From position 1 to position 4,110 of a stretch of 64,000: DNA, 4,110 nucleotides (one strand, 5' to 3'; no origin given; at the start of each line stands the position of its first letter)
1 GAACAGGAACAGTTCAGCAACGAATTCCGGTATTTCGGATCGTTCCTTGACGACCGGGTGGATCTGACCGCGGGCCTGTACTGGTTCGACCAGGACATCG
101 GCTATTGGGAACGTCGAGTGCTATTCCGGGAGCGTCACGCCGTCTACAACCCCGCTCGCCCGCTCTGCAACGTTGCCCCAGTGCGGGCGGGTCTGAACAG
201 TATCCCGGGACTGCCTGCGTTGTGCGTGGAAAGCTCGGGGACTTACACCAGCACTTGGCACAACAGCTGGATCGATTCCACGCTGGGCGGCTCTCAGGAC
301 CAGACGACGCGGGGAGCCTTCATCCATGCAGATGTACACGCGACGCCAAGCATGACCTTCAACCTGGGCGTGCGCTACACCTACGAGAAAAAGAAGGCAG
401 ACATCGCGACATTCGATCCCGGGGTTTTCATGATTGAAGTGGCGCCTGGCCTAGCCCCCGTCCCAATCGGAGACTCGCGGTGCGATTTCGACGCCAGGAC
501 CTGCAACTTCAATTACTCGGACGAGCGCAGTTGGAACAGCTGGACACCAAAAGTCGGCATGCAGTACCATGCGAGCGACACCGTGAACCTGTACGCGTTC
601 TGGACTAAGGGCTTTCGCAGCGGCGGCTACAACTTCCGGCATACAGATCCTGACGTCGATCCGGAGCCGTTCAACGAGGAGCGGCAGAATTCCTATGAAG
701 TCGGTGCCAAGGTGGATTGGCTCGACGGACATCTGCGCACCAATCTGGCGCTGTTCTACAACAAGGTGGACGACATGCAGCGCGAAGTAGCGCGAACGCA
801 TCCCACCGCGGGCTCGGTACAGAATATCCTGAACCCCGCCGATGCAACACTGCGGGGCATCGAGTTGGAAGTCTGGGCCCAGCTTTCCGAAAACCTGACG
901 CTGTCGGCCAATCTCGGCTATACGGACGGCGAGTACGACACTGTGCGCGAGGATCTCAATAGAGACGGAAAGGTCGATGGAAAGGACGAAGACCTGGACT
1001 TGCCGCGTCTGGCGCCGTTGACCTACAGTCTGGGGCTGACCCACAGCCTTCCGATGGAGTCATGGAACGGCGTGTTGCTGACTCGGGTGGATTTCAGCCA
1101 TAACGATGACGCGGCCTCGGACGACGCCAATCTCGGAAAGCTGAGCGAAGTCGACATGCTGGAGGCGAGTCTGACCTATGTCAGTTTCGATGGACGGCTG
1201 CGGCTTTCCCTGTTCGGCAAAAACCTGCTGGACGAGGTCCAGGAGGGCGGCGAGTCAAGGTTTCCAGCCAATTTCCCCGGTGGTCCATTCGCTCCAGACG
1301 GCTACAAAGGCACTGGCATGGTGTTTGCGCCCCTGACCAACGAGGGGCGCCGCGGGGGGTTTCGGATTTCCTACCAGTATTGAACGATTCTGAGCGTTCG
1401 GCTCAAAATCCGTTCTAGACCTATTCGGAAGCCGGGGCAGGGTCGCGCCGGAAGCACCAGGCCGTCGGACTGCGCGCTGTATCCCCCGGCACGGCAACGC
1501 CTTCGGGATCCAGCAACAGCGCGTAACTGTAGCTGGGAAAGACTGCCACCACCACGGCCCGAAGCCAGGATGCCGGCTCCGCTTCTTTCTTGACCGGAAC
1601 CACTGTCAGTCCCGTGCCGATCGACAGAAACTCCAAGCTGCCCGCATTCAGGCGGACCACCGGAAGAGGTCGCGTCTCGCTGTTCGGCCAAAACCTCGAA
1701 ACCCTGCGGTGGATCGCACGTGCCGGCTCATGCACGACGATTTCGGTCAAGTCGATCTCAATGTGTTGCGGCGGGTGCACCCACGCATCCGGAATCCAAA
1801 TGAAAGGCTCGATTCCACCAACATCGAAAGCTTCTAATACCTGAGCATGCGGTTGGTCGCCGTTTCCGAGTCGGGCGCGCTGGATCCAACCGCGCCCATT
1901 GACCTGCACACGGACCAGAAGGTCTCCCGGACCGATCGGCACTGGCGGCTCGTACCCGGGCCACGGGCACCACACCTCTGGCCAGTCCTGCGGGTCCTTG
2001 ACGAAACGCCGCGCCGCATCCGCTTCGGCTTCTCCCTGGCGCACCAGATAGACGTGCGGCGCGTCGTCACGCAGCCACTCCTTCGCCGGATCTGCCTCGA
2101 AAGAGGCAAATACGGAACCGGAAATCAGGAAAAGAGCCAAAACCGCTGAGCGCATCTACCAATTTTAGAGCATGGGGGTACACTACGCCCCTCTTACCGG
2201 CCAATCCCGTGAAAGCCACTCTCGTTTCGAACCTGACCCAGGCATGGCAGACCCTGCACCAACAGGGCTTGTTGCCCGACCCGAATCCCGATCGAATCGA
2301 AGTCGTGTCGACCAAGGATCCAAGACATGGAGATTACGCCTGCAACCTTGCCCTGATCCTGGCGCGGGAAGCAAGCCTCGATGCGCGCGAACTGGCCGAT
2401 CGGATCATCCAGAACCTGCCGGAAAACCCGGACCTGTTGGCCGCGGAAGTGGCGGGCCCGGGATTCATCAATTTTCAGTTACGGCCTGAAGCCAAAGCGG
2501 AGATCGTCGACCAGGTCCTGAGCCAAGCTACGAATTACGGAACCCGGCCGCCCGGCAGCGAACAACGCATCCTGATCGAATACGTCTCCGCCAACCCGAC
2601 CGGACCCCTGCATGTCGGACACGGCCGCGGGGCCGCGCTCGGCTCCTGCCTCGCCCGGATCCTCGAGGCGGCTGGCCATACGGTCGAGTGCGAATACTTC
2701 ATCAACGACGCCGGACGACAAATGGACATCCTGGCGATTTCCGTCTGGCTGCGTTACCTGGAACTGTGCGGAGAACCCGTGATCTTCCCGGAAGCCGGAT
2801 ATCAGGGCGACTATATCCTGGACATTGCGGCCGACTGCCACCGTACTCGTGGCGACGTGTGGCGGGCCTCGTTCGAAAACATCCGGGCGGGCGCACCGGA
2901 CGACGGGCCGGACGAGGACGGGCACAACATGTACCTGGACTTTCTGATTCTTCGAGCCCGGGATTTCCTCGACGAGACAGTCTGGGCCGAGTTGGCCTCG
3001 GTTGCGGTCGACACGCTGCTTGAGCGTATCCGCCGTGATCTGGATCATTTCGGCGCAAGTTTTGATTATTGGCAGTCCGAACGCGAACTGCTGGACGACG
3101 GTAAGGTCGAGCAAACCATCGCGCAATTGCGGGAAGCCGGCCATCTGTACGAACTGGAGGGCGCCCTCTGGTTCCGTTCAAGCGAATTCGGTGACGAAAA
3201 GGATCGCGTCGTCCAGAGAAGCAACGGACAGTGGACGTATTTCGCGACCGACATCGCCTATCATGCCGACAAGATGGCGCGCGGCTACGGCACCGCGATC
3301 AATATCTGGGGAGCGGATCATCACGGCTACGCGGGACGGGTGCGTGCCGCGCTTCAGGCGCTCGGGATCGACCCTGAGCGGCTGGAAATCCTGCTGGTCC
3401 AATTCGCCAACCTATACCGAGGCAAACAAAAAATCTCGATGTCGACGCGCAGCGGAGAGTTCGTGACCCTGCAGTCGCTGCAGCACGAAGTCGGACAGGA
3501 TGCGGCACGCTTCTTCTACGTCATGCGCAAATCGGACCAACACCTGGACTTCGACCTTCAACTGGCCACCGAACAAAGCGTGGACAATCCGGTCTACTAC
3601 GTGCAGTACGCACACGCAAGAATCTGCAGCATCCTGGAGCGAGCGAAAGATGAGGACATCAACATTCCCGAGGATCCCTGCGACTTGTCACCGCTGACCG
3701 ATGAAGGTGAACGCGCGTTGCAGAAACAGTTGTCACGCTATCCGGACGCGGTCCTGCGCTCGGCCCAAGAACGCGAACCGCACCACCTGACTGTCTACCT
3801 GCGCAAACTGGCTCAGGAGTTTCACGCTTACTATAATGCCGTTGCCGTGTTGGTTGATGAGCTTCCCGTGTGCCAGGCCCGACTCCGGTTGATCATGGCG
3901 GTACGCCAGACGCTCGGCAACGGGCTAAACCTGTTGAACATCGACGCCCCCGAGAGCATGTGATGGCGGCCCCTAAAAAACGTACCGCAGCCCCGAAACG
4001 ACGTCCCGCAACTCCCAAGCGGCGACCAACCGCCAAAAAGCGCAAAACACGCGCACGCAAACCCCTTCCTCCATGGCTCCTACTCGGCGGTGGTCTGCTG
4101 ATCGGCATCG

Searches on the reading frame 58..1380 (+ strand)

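Call 59: search_protein_families(library=pfam, proteins=[window:58-1380:+], max_evalue=0.00001)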
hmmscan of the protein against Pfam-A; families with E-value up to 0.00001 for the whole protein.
window:58-1380:+ (441 aa): 1 family
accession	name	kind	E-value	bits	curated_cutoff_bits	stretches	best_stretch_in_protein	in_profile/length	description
PF00593.30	TonB_dep_Rec_b-barrel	-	6.2e-38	132.2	27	1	69-390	154-436/436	TonB dependent receptor-like, beta-barrel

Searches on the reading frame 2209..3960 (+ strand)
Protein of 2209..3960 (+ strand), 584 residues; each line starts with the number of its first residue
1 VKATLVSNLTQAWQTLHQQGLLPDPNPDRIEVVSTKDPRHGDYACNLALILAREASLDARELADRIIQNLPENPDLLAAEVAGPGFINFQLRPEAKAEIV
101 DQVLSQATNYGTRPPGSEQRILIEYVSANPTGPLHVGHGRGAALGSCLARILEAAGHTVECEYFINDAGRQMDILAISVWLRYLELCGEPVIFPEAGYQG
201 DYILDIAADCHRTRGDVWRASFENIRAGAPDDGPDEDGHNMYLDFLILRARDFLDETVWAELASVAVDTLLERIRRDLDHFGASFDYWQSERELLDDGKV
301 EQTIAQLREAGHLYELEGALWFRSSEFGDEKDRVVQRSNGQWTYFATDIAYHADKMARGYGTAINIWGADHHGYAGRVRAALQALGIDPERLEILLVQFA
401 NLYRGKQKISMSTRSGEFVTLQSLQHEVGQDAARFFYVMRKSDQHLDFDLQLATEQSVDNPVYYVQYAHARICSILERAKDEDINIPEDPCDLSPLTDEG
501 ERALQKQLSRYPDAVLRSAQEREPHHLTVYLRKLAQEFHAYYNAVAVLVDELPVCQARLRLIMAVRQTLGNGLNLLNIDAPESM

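Call 59: search_protein_families(library=pfam, proteins=[window:2209-3960:+], max_evalue=0.00001)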
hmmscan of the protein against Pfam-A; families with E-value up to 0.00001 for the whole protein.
window:2209-3960:+ (584 aa): 3 families
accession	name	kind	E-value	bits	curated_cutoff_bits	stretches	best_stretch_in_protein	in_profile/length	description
PF05746.21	DALR_1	-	6.1e-35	120.3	22.3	1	465-584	1-117/117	DALR anticodon binding domain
PF00750.26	tRNA-synt_1d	-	1.8e-23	83.5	23.3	2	272-434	141-304/349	tRNA synthetases class I (R), catalytic domain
PF03485.21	Arg_tRNA_synt_N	-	1.7e-18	67.4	21.5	1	17-91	15-85/85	Arginyl tRNA synthetase N terminal domain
